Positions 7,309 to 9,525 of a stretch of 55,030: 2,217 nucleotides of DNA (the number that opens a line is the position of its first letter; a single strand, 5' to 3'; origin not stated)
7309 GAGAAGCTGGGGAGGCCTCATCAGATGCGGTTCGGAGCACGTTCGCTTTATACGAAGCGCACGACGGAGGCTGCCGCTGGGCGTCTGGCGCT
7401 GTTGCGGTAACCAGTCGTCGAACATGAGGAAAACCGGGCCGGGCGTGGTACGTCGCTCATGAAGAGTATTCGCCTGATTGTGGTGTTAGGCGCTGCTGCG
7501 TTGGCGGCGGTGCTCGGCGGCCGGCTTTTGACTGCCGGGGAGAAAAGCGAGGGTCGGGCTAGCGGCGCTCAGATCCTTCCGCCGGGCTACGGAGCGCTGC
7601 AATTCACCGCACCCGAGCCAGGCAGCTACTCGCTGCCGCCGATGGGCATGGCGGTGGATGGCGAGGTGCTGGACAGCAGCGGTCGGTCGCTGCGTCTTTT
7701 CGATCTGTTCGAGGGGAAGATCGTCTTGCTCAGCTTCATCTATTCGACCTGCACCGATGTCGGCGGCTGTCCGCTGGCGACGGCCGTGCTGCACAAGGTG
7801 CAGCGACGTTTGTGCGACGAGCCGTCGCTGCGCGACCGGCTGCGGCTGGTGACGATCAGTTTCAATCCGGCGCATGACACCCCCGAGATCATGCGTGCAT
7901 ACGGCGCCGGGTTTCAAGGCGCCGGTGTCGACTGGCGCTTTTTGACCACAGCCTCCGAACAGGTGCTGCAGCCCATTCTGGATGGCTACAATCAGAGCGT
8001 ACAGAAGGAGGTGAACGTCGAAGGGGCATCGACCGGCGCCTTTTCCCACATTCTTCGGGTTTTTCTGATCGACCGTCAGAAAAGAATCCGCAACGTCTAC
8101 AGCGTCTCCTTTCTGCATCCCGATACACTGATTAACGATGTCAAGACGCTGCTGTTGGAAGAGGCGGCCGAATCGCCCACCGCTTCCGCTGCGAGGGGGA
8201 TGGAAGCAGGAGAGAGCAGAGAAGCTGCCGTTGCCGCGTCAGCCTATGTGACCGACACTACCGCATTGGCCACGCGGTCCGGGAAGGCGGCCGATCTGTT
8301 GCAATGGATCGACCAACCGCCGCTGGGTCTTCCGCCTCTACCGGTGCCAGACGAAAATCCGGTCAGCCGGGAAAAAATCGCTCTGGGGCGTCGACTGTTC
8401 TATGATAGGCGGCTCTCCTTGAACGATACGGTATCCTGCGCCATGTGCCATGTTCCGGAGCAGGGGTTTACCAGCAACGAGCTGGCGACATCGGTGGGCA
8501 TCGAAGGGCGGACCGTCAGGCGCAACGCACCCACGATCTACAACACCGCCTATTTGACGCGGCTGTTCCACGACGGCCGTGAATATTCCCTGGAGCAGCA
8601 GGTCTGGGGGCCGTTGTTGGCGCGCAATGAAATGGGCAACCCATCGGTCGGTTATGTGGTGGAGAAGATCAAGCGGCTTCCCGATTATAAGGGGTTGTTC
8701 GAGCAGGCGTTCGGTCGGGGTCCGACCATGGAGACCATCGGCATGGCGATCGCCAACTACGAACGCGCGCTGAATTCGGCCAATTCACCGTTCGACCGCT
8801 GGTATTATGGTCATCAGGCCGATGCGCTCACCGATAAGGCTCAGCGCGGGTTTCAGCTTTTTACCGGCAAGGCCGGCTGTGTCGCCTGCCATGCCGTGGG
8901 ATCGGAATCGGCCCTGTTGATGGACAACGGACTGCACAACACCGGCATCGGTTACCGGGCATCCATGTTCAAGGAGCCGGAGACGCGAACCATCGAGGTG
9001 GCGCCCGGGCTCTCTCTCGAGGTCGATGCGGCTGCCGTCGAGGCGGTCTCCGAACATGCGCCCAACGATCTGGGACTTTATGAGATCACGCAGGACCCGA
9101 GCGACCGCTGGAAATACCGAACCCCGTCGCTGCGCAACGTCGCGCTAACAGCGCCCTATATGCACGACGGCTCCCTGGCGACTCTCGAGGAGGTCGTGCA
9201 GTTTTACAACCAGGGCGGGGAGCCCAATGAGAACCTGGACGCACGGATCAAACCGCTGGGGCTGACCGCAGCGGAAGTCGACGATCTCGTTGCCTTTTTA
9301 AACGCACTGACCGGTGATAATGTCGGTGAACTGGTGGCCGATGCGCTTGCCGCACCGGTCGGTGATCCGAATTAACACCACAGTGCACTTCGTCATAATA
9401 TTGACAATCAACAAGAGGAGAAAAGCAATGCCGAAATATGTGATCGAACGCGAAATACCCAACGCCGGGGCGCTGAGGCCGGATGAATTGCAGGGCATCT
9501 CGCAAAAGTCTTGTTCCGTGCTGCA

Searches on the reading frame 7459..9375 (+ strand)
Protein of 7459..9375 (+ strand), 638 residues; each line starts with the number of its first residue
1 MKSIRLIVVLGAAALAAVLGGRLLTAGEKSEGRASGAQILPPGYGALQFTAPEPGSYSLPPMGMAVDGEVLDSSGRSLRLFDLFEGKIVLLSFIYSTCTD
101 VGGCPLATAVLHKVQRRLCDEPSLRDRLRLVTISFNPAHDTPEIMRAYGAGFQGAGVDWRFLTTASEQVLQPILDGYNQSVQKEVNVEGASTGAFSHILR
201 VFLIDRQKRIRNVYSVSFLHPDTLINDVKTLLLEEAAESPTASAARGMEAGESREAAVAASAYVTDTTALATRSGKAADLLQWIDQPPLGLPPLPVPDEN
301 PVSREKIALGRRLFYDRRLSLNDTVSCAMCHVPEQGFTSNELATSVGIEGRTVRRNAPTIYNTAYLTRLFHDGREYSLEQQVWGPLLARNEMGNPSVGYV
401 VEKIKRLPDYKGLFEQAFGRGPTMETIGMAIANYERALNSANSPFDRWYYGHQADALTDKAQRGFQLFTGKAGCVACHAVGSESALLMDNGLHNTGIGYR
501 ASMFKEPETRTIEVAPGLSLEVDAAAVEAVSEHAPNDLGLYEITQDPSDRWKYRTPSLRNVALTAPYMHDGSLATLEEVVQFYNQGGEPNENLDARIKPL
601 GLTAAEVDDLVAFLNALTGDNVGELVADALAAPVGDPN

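Call 40: search_protein_families(library=ncbifam, proteins=[window:7459-9375:+], max_evalue=1e-8)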
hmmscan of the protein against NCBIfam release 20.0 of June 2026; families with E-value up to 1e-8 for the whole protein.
window:7459-9375:+ (638 aa): 5 families
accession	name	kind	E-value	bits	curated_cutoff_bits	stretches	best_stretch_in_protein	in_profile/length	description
TIGR04039.1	MXAN_0977_Heme2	hypoth_equivalog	9.5e-74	248.4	362.85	1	296-621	1-325/336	MbnH family di-heme enzyme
TIGR03791.1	TTQ_mauG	equivalog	1.1e-61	208.6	443.85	2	304-496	3-190/291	tryptophan tryptophylquinone biosynthesis enzyme MauG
TIGR03981.2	SAM_quin_mod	hypoth_equivalog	8e-30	104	340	1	536-583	311-358/411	His-Xaa-Ser system-associated MauG-like protein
NF052341.1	hydrazine_gamma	equivalog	4e-13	49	625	1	430-617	171-339/339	hydrazine synthase subunit gamma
NF052342.1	hydrazine_BC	exception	8.4e-10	37.4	1250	1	300-616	412-689/690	hydrazine synthase subunit beta-gamma fusion subunit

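Call 75: search_protein_families(library=pfam, proteins=[window:7459-9375:+], max_evalue=0.001)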
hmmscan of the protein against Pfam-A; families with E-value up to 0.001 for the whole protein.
window:7459-9375:+ (638 aa): 4 families
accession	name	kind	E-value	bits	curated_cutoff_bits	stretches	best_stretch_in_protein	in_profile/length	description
PF03150.19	CCP_MauG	-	6e-52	176.7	25.6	1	305-453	2-148/149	Di-haem cytochrome c peroxidase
PF02630.20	SCO1-SenC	-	2.1e-14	54.1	22.8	1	83-209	18-133/134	SCO1/SenC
PF00034.26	Cytochrom_C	-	6.7e-07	31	21.3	0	461-617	1-89/90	Cytochrome c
PF21419.2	RoxA-like_Cyt-c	-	0.00025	21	26.7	1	553-580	2-29/39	RoxA-like, cytochrome c-like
